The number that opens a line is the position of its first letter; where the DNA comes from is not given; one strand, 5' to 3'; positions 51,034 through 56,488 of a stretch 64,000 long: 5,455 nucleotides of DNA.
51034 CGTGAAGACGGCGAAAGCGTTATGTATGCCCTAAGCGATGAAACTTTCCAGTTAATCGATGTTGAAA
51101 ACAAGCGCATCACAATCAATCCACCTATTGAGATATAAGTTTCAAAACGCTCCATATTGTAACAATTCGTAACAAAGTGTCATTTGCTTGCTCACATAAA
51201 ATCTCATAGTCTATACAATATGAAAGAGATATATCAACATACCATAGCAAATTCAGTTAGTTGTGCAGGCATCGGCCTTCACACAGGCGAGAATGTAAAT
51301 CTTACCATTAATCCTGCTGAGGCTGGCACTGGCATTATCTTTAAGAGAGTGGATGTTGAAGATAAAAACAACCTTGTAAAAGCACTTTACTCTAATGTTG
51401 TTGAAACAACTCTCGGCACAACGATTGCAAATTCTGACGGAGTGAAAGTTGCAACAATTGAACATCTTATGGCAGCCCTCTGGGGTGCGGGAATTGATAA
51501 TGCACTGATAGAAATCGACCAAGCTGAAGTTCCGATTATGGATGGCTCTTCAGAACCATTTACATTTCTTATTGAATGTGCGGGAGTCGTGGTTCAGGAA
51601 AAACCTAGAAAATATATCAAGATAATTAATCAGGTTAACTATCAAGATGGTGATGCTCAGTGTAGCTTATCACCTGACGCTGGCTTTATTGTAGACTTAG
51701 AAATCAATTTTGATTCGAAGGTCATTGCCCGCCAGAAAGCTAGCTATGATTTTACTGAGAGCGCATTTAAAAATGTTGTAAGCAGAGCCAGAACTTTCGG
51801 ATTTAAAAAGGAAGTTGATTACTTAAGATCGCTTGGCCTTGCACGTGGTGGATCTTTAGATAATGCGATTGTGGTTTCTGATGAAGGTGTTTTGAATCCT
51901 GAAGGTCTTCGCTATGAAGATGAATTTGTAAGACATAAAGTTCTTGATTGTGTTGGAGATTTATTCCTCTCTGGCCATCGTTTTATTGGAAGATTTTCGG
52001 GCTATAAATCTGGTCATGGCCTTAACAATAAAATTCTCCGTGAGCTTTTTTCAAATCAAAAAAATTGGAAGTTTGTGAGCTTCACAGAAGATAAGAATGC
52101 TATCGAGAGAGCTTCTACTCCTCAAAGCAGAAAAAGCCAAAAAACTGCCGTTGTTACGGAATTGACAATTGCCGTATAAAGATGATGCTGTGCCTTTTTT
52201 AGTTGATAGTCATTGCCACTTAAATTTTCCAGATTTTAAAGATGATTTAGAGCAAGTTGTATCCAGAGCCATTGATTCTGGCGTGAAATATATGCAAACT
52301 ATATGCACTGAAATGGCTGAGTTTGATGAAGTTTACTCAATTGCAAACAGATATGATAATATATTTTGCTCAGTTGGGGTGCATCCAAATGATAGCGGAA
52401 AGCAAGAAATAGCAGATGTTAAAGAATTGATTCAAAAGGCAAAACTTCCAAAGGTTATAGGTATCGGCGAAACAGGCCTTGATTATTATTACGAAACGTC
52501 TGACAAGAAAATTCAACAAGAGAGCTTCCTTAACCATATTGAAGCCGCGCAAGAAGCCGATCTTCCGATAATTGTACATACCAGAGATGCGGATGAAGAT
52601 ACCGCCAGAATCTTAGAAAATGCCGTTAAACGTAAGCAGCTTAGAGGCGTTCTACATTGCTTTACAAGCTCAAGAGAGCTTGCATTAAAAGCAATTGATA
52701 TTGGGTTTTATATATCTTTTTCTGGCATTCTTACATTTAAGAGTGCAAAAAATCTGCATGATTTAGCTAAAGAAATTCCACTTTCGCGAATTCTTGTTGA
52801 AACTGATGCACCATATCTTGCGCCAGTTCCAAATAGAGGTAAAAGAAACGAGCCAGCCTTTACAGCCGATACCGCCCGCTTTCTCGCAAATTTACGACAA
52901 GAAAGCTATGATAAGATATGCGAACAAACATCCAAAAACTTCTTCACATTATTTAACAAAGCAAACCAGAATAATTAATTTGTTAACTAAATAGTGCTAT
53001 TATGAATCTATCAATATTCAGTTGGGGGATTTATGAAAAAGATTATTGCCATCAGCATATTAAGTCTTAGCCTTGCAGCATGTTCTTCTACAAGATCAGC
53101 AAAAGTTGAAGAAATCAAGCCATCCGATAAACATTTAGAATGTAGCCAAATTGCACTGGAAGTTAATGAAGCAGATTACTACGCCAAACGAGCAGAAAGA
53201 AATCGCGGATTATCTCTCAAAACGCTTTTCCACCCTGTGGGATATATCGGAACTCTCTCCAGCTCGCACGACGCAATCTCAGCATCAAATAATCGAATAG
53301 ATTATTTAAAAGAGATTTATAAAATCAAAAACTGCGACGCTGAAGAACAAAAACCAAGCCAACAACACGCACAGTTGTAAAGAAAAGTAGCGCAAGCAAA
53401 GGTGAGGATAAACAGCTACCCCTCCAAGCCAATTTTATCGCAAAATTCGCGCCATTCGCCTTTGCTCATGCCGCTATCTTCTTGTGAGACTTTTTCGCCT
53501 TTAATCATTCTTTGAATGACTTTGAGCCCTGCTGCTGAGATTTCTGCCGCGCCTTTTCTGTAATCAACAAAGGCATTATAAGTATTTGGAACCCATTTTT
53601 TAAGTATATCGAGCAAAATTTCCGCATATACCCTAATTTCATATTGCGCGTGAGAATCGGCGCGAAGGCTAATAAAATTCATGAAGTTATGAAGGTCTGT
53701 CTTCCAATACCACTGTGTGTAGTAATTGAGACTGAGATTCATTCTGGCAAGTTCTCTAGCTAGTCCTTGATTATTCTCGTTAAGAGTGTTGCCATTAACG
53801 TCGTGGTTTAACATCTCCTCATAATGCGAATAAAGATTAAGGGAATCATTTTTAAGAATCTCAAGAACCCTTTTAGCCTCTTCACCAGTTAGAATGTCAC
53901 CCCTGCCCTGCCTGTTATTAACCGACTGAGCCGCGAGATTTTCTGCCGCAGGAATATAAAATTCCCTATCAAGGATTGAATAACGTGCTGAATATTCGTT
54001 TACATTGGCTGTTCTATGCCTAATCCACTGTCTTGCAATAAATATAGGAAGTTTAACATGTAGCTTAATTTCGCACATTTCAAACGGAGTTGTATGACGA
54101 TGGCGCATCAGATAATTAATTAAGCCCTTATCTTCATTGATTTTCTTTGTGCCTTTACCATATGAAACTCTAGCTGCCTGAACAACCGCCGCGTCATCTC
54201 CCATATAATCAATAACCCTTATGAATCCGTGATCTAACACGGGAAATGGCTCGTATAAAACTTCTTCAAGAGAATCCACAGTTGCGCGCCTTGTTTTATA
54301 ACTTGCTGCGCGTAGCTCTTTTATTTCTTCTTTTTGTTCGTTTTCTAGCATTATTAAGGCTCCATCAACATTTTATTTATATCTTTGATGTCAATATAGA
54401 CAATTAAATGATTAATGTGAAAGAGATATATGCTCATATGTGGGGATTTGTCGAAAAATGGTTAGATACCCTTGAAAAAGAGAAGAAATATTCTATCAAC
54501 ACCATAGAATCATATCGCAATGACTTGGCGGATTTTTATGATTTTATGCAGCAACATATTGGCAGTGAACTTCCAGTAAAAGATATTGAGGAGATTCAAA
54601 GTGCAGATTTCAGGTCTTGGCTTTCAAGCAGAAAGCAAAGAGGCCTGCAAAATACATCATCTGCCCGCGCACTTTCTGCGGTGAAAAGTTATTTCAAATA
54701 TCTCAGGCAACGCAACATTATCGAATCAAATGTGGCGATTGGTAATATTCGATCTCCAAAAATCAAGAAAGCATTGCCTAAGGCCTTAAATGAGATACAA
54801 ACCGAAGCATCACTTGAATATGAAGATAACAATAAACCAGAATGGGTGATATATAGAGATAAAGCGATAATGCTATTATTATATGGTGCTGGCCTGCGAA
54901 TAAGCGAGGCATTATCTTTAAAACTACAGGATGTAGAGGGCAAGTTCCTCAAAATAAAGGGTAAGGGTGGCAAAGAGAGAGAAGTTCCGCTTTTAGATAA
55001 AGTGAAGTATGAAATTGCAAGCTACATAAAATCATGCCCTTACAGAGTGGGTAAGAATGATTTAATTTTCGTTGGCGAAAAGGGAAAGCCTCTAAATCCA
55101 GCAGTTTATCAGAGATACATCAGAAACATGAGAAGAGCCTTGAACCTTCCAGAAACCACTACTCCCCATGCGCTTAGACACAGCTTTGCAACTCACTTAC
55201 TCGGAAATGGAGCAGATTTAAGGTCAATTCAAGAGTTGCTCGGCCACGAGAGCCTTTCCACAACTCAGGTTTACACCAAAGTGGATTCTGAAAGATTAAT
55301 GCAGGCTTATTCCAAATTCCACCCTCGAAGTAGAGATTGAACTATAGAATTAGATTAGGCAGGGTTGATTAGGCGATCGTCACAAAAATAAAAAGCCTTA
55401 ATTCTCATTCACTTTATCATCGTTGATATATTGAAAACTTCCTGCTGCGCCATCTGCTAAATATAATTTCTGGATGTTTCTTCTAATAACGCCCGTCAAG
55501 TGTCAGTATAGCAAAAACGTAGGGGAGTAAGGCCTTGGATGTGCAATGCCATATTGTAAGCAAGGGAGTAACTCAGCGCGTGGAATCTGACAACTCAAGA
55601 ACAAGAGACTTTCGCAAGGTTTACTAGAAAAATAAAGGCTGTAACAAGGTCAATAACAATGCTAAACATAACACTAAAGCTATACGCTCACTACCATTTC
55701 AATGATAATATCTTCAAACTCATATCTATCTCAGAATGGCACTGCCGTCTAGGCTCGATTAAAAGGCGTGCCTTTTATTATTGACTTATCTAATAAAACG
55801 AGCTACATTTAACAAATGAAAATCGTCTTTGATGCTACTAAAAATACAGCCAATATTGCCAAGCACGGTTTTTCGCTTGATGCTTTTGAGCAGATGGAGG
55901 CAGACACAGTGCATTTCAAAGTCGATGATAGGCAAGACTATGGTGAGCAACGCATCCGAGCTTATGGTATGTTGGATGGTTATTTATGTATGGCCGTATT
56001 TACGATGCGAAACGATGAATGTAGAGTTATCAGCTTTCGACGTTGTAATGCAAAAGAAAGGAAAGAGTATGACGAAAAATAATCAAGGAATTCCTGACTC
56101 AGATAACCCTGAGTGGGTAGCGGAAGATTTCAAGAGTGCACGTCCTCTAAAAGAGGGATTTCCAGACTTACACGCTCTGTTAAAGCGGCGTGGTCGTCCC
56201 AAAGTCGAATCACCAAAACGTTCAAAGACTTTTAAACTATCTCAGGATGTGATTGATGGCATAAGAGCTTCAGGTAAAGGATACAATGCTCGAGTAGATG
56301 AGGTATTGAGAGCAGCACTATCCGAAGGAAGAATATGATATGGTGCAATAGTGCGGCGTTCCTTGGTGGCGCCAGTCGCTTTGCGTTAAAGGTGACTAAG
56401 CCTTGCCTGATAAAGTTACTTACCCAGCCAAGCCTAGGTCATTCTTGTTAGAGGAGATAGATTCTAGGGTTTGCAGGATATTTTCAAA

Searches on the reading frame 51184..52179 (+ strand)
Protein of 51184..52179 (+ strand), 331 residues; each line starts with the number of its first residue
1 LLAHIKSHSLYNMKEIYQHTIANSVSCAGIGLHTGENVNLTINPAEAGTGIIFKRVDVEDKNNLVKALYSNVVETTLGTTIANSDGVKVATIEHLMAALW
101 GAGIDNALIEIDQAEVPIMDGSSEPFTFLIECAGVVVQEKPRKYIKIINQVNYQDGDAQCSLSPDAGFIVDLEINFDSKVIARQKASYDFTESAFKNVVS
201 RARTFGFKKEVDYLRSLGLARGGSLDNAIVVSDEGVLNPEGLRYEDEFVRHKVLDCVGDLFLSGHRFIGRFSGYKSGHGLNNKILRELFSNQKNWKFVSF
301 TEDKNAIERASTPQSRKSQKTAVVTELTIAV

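Call 26: search_protein_families(library=pfam, proteins=[window:51184-52179:+], max_evalue=0.00001)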
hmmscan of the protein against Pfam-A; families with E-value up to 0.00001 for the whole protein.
window:51184-52179:+ (331 aa): 1 family
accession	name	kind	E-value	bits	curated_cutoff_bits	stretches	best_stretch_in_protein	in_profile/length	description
PF03331.19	LpxC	-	9.6e-106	353.6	27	1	18-289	1-267/268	UDP-3-O-acyl N-acetylglycosamine deacetylase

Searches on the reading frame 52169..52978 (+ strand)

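Call 26: search_protein_families(library=pfam, proteins=[window:52169-52978:+], max_evalue=0.00001)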
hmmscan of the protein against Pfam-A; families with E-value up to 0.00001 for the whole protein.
window:52169-52978:+ (269 aa): 1 family
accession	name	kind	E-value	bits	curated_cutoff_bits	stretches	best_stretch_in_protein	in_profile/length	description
PF01026.27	TatD_DNase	-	1.1e-86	290.8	27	1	12-263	1-253/253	TatD related DNase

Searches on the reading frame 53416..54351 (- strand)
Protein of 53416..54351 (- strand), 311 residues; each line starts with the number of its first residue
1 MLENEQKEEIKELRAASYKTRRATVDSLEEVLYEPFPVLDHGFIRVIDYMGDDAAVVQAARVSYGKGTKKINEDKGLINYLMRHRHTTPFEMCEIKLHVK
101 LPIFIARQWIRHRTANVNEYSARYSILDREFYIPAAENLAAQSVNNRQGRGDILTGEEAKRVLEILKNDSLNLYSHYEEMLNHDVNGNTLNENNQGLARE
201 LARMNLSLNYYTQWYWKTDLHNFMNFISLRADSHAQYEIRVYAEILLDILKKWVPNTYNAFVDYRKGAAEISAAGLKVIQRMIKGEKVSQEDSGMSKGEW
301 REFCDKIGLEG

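Call 26: search_protein_families(library=pfam, proteins=[window:53416-54351:-], max_evalue=0.00001)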
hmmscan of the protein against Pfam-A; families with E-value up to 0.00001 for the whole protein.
window:53416-54351:- (311 aa): 1 family
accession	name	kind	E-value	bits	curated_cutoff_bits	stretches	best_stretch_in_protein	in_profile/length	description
PF02511.20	Thy1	-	1.2e-55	188.8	24.8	1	45-256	1-191/191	Thymidylate synthase complementing protein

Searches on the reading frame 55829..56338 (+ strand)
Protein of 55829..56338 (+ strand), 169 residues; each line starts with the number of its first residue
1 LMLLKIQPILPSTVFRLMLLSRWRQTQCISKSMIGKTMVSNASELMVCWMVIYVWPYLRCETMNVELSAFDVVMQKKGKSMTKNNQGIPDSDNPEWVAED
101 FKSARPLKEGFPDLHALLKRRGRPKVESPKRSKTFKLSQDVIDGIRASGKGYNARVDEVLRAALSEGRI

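Call 53: search_protein_families(library=pfam, proteins=[window:55829-56338:+], max_evalue=0.000001)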
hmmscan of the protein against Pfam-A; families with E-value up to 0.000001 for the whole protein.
window:55829-56338:+ (169 aa): 1 family
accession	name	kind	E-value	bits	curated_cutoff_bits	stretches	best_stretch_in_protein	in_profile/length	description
PF14384.12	BrnA_antitoxin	-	3.1e-14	53.5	26.1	1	92-164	1-68/68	BrnA antitoxin of type II toxin-antitoxin system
